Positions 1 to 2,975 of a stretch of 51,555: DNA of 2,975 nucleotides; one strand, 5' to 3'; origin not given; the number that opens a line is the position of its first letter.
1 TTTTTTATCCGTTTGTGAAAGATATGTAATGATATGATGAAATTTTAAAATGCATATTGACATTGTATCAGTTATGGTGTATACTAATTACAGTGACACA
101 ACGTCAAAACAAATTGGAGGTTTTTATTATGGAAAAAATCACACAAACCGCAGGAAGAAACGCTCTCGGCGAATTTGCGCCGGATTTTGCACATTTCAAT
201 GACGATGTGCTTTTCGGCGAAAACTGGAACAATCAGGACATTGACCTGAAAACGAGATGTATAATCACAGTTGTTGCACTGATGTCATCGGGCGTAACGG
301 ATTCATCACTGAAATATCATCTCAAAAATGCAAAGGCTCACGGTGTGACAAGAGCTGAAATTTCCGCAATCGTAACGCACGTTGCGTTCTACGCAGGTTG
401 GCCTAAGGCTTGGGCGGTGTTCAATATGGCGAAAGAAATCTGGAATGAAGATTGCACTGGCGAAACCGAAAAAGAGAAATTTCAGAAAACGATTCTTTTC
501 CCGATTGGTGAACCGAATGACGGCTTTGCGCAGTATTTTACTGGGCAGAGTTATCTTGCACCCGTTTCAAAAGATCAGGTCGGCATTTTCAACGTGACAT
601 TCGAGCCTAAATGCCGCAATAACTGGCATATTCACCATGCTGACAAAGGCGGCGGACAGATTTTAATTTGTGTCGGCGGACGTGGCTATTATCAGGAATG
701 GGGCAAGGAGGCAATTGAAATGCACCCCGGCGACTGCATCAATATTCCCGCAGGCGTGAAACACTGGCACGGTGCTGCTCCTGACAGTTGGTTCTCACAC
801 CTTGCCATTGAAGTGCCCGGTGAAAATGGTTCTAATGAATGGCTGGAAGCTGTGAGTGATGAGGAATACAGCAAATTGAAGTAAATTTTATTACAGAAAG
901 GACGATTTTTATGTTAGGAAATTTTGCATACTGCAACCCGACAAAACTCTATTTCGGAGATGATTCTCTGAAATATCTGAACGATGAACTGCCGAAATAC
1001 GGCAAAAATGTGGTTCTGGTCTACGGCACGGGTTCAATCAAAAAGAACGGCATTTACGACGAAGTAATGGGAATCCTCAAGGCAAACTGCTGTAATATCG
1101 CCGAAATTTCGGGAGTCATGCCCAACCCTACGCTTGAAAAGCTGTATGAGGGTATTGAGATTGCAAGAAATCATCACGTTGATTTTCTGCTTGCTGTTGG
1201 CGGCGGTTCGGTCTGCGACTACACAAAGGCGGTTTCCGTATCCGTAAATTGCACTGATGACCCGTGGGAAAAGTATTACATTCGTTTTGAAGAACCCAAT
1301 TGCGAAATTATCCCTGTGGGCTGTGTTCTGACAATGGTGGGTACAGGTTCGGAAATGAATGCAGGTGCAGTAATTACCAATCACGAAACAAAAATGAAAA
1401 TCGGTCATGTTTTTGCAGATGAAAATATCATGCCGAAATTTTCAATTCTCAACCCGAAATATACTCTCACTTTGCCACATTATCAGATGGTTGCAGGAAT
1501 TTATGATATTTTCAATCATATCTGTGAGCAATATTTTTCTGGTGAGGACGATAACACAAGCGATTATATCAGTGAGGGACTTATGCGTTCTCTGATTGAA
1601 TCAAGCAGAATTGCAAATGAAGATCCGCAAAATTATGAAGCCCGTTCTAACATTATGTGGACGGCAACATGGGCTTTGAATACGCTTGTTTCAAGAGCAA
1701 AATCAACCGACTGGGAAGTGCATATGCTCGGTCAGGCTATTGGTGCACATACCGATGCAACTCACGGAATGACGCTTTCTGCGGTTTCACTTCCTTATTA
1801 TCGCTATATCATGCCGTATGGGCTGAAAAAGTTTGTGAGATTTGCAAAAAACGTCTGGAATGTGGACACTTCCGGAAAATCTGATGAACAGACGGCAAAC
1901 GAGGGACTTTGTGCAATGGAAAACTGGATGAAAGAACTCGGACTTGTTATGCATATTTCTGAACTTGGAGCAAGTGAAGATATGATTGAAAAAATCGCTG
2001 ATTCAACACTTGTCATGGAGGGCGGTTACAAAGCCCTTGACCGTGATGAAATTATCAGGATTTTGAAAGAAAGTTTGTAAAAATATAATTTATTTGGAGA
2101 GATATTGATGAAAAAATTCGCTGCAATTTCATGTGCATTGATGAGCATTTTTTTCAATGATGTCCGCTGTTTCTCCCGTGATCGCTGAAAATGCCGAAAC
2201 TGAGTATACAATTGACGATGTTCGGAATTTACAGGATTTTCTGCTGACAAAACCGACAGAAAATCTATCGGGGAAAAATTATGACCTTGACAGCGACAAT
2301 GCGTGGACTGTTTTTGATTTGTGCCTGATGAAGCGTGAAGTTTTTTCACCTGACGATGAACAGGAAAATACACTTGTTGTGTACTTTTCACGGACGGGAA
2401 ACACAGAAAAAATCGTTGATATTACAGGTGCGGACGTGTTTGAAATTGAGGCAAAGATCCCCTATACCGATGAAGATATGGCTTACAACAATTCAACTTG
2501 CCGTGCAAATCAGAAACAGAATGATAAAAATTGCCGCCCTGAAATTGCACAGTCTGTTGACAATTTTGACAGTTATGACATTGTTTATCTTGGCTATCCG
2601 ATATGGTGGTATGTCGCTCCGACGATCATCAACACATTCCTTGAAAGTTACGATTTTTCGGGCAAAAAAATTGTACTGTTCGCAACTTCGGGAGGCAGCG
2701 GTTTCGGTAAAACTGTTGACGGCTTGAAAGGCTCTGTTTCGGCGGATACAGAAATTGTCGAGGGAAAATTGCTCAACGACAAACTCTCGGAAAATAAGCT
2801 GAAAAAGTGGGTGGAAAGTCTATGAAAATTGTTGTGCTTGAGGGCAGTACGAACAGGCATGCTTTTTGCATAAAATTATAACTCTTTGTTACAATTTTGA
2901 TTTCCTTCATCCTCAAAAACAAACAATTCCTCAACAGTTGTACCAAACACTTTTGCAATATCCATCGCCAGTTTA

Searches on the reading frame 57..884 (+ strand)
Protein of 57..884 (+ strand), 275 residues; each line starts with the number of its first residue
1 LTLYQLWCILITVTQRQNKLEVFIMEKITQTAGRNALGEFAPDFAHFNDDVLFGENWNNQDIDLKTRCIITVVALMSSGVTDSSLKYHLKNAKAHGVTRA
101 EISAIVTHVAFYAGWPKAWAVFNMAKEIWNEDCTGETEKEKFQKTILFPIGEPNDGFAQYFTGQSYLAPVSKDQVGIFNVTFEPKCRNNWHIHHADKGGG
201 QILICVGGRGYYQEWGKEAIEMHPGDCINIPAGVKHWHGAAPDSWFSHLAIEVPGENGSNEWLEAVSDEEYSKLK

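Call 60: search_protein_families(library=pfam, proteins=[window:57-884:+], max_evalue=0.00001)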
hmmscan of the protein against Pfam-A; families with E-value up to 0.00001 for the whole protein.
window:57-884:+ (275 aa): 2 families
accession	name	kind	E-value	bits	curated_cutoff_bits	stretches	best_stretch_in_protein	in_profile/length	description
PF02627.25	CMD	-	4.5e-19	68.7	23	1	42-127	1-84/84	Carboxymuconolactone decarboxylase family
PF07883.17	Cupin_2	-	8.2e-08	32.3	27.2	1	180-240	3-58/70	Cupin domain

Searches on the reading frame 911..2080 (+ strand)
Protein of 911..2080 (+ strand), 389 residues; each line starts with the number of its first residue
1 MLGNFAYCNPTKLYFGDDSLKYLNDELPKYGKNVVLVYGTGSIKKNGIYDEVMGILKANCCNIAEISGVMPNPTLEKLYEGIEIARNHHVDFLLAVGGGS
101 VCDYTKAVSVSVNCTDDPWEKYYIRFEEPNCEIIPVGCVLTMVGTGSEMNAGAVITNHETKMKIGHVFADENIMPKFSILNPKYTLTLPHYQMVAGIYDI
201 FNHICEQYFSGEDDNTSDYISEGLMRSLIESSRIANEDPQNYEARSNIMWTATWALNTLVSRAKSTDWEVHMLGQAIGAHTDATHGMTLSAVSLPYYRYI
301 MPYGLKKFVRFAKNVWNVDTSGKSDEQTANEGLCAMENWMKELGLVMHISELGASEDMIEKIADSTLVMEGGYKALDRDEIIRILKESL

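Call 60: search_protein_families(library=pfam, proteins=[window:911-2080:+], max_evalue=0.00001)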
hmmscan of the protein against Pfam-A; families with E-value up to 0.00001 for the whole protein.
window:911-2080:+ (389 aa): 3 families
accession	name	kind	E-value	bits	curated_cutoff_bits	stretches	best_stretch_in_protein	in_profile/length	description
PF00465.25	Fe-ADH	-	9.4e-44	149.4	31.3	1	10-182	1-168/168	Iron-containing alcohol dehydrogenase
PF25137.1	ADH_Fe_C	-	1.6e-23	83.8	27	1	194-388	2-193/194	Fe-containing alcohol dehydrogenase family, C-terminal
PF13685.12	Fe-ADH_2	-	4.9e-08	33.6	28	1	31-114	19-99/149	Iron-containing alcohol dehydrogenase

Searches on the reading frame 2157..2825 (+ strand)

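Call 60: search_protein_families(library=pfam, proteins=[window:2157-2825:+], max_evalue=0.00001)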
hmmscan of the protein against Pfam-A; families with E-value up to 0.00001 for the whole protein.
window:2157-2825:+ (222 aa): 3 families
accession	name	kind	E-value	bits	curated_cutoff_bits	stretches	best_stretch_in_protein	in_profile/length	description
PF12682.12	Flavodoxin_4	-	5.7e-53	179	24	1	72-221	2-154/155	Flavodoxin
PF02525.22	Flavodoxin_2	-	6.2e-06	26.5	27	0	100-183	45-139/198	Flavodoxin-like fold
PF12641.12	Flavodoxin_3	-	6.7e-06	26.5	27.5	0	73-181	1-80/160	Flavodoxin domain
